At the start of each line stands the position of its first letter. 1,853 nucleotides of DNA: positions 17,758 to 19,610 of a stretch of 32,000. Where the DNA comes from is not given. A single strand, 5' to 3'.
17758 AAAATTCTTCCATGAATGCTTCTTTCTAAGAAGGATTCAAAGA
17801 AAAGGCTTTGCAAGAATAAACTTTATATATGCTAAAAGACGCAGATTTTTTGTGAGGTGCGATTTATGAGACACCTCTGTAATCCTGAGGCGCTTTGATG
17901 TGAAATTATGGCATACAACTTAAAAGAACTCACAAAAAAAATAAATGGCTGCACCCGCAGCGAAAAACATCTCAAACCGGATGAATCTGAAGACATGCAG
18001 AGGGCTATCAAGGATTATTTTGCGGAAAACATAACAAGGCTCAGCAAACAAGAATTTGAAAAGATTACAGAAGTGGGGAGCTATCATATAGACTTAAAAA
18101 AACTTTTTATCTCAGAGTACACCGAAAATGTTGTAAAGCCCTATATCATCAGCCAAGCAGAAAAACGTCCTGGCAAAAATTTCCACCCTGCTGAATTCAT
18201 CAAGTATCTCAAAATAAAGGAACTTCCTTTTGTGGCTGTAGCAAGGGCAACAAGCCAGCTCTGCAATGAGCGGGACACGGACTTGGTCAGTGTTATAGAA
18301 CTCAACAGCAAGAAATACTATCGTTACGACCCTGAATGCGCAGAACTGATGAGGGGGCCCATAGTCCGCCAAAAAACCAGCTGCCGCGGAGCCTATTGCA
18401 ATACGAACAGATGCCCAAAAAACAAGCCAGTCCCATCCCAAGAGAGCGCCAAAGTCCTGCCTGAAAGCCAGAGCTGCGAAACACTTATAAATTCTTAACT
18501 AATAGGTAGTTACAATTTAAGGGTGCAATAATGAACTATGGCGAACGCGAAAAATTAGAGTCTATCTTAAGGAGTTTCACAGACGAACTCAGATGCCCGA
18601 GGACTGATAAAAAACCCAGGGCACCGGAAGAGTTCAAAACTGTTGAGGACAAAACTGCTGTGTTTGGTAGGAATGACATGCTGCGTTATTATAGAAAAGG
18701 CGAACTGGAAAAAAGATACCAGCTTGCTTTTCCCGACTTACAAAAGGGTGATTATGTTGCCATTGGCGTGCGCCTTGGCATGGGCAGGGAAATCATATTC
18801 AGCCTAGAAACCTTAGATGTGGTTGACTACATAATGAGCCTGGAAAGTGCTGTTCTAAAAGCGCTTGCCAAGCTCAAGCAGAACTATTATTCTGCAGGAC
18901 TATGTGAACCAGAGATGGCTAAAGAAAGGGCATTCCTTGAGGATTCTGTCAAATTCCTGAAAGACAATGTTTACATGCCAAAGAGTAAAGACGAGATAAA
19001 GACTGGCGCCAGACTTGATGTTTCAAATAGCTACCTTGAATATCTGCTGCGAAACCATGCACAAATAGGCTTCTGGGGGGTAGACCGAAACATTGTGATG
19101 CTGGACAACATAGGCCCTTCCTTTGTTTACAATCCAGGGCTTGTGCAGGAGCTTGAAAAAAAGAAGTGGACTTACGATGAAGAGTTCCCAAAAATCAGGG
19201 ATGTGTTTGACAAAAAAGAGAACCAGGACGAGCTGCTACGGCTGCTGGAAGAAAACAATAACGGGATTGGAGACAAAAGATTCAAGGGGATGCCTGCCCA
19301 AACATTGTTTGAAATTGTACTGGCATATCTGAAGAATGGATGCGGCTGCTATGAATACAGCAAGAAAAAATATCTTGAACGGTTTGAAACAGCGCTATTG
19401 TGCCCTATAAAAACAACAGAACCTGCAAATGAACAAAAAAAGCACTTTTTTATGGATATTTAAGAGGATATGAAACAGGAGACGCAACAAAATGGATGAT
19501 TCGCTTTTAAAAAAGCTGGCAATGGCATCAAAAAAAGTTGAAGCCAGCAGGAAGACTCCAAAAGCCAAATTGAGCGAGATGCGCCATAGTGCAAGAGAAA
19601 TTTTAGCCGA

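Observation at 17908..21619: Tandem expansion of four winged-helix proteins with a conserved C-terminal Y-Y-[RK]-x-D-P-x-C-A-E ... C-x4-C-x4-C-P tail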

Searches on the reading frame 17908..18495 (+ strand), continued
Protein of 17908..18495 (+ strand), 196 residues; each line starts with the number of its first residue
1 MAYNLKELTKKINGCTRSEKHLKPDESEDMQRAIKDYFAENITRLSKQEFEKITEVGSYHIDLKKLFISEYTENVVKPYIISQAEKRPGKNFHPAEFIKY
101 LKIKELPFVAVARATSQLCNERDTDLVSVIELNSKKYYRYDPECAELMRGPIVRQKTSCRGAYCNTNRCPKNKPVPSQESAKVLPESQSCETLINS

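Call 55: search_solved_structures(query=A4, max_evalue=10, show_alignments=3)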
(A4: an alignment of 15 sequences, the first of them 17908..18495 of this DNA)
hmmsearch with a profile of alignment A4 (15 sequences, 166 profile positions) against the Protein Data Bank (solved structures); distinct sequences matched with E-value up to 10: 12.
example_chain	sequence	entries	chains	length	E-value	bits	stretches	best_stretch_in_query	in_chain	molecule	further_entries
6scx_A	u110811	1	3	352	0.23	14.9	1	122-154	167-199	Peroxisomal NADH pyrophosphatase NUDT12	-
7ud5_P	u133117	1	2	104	0.33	14.4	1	13-73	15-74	Protein dpy-30 homolog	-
6pwv_E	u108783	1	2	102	0.39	14.2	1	19-73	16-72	Protein dpy-30 homolog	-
6e2h_E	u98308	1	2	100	0.4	14.1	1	20-73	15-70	Protein dpy-30 homolog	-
9yl3_P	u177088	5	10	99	0.41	14.1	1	20-73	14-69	Protein dpy-30 homolog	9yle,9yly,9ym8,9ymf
4rta_A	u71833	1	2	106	0.47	13.9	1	20-73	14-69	Protein dpy-30 homolog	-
3lys_A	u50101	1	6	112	0.66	13.4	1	21-81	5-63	Prophage pi2 protein 01, integrase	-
9ijj_3X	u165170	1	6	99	0.69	13.4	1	18-73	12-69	Protein dpy-30 homolog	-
6o3p_A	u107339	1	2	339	1.1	12.7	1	122-154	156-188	Peroxisomal NADH pyrophosphatase NUDT12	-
4wse_A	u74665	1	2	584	2.5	11.5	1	18-98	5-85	Putative poly(A) polymerase catalytic subunit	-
2frh_A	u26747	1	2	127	2.8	11.4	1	47-100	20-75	Staphylococcal accessory regulator A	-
9lm9_A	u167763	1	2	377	3.4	11.1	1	4-106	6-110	bvFP-Pfr16.v14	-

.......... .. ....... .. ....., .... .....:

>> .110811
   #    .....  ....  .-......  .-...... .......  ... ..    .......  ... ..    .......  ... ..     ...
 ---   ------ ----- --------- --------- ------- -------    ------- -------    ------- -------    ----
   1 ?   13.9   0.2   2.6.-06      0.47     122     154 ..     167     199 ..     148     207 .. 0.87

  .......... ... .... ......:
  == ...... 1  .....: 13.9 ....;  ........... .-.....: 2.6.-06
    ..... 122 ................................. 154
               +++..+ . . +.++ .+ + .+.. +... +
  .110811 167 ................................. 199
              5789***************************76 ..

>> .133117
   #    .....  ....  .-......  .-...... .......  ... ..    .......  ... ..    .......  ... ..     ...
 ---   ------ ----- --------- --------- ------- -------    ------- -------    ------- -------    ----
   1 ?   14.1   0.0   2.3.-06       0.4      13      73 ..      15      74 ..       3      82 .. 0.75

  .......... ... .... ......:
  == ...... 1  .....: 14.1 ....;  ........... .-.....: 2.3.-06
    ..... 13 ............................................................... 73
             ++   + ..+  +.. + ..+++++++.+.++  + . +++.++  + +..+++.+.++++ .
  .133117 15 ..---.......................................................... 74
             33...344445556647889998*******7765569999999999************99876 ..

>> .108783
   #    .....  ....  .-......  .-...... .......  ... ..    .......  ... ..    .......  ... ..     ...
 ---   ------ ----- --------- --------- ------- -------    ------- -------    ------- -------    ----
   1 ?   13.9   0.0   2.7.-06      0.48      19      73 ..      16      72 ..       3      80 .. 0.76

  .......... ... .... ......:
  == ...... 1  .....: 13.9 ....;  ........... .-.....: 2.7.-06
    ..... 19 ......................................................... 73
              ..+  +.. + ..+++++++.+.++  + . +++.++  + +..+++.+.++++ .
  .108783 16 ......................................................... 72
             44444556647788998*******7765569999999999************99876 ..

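Call 86: list_cluster_members(proteins=[window:17908-18495:+, window:18531-19460:+, window:19492-20595:+, window:20637-21170:+, window:21251-21616:+, window:21662-22210:+])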
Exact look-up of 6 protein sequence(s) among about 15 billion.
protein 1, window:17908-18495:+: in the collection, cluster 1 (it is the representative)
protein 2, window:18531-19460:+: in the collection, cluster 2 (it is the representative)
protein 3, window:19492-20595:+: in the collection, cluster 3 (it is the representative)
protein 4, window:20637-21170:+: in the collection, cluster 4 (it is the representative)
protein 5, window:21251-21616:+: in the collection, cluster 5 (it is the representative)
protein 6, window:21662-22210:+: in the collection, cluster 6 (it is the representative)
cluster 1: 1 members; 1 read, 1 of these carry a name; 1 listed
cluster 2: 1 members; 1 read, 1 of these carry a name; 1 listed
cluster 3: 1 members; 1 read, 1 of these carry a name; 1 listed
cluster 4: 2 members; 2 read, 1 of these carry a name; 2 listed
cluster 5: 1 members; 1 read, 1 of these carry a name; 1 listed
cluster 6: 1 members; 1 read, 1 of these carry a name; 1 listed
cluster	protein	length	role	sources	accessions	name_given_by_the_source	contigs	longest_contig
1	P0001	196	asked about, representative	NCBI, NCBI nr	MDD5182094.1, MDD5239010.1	MAG: hypothetical protein PHC66_02905 [Candidatus Nanoarchaeia archaeon] | hypothetical protein [Candidatus Nanoarchaeia archaeon]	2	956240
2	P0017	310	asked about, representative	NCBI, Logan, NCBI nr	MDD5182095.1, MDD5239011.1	MAG: hypothetical protein PHC66_02910 [Candidatus Nanoarchaeia archaeon] | hypothetical protein [Candidatus Nanoarchaeia archaeon]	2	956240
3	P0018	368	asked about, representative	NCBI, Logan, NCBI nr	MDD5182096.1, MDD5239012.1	MAG: hypothetical protein PHC66_02915 [Candidatus Nanoarchaeia archaeon] | hypothetical protein [Candidatus Nanoarchaeia archaeon]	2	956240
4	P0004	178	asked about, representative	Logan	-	-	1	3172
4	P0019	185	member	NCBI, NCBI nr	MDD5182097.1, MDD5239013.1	MAG: hypothetical protein PHC66_02920 [Candidatus Nanoarchaeia archaeon] | hypothetical protein [Candidatus Nanoarchaeia archaeon]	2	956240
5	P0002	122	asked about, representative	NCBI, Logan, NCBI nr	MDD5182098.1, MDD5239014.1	MAG: hypothetical protein PHC66_02925 [Candidatus Nanoarchaeia archaeon] | hypothetical protein [Candidatus Nanoarchaeia archaeon]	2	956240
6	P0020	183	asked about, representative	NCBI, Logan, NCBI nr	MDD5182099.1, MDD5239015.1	MAG: hypothetical protein PHC66_02930 [Candidatus Nanoarchaeia archaeon] | hypothetical protein [Candidatus Nanoarchaeia archaeon]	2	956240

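Call 87: search_protein_families(library=padloc, proteins=[window:17908-18495:+], max_evalue=0.1)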
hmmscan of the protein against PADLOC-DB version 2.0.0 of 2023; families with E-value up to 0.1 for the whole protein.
window:17908-18495:+ (196 aa): 0 families

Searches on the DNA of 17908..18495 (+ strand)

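Call 14: search_rna_families(sources=[L001, L002], threshold=gathering)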
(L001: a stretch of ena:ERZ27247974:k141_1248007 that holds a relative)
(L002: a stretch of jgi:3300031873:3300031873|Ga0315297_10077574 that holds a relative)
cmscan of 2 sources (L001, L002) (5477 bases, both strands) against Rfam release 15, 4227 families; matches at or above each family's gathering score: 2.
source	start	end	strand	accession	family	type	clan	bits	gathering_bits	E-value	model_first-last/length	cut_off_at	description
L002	1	1025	+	RF02540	LSU_rRNA_archaea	Gene; rRNA;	CL00112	849.5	50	1.4e-267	1997-2987/2987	5'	Archaeal large subunit ribosomal RNA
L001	1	1080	+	RF02540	LSU_rRNA_archaea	Gene; rRNA;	CL00112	842.3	50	2.8e-265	1942-2987/2987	5'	Archaeal large subunit ribosomal RNA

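Call 36: search_rna_families(source=L003, threshold=evalue, max_evalue=0.01)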
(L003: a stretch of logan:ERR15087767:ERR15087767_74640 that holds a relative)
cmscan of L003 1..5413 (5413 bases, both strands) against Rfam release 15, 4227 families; matches with E-value up to 0.01: 2.
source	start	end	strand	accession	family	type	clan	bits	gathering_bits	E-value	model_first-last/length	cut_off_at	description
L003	1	356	+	RF02540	LSU_rRNA_archaea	Gene; rRNA;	CL00112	314.5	50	8e-97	2620-2987/2987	5'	Archaeal large subunit ribosomal RNA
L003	1608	1919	+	RF00373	RNaseP_arch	Gene; ribozyme;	CL00002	141.6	84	7.3e-41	1-288/288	no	Archaeal RNase P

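Call 47: search_rna_families(sources=[L005, L006, L007, L008, L009, L010], threshold=gathering)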
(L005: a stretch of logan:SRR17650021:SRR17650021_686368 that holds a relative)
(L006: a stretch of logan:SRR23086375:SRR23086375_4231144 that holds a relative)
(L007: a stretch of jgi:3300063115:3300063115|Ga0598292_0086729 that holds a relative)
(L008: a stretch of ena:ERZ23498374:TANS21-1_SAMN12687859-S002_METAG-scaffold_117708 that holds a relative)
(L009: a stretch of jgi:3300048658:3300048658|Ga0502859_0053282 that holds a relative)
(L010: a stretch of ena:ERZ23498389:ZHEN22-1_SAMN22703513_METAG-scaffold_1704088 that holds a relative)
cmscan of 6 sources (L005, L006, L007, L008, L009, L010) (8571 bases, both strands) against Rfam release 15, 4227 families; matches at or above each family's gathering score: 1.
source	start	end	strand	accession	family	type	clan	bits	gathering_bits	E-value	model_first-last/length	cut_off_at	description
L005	1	143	+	RF02540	LSU_rRNA_archaea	Gene; rRNA;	CL00112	90.3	50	4.4e-25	2832-2987/2987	5'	Archaeal large subunit ribosomal RNA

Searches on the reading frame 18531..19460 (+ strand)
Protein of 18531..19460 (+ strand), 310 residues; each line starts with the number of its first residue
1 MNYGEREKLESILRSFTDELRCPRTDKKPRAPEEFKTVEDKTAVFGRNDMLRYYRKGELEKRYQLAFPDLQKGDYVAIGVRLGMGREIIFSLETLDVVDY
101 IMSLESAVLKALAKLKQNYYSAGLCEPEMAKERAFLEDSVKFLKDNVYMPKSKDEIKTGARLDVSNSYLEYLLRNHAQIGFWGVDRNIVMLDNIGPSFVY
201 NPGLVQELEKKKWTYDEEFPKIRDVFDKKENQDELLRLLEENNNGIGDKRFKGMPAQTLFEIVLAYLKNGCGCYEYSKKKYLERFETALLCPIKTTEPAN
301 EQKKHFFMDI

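Call 5: search_protein_families(library=pfam, proteins=[window:18531-19460:+], max_evalue=1)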
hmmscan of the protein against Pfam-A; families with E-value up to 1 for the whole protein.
window:18531-19460:+ (310 aa): 0 families

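Call 18: search_protein_families(library=phrogs, proteins=[window:18531-19460:+], max_evalue=0.1)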
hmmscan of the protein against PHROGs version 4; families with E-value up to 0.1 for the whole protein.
window:18531-19460:+ (310 aa): 0 families

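Call 19: search_protein_families(library=ncbifam, proteins=[window:18531-19460:+], max_evalue=0.1)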
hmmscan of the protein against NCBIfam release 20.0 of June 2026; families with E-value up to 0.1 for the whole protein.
window:18531-19460:+ (310 aa): 0 families

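Call 87: search_protein_families(library=padloc, proteins=[window:18531-19460:+], max_evalue=0.1)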
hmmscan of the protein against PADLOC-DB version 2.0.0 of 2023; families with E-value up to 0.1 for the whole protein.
window:18531-19460:+ (310 aa): 0 families

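Call 88: find_homologous_proteins(query=A6, max_evalue=0.01)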
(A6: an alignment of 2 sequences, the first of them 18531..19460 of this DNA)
Query A6 (2 sequences) (310 aa, profile of the alignment): 4 proteins with E <= 0.01 among 5659 candidates.
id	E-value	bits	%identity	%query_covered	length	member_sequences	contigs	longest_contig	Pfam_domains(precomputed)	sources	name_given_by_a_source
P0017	3.1e-178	610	100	100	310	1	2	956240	-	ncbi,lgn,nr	ncbi:MAG: hypothetical protein PHC66_02910 [Candidatus Nanoarchaeia archaeon]|nr:hypothetical protei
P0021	1.3e-173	594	39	95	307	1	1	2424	-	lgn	-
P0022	3.1e-139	481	40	100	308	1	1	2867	-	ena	-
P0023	2.1e-64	236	37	92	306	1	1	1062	-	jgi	jgi:hypothetical protein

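Call 89: find_encoding_contigs(protein=P0022, flank=4000, max_places=2)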
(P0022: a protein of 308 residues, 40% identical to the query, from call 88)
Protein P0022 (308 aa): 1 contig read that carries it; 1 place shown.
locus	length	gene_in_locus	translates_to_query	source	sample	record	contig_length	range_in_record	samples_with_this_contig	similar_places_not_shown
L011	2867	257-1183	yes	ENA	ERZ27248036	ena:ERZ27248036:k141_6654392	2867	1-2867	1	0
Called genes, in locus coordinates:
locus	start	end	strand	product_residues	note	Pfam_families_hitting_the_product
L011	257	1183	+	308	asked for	-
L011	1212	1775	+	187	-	-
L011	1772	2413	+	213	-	-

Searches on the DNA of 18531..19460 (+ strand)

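Call 91: search_rna_families(source=L011, threshold=gathering)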
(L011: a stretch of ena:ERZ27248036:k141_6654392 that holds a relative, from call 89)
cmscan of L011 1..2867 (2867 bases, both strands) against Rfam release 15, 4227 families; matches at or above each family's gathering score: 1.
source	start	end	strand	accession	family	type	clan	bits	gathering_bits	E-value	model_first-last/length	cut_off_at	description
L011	2439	2743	+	RF00373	RNaseP_arch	Gene; ribozyme;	CL00002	127.7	84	9.2e-37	1-288/288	no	Archaeal RNase P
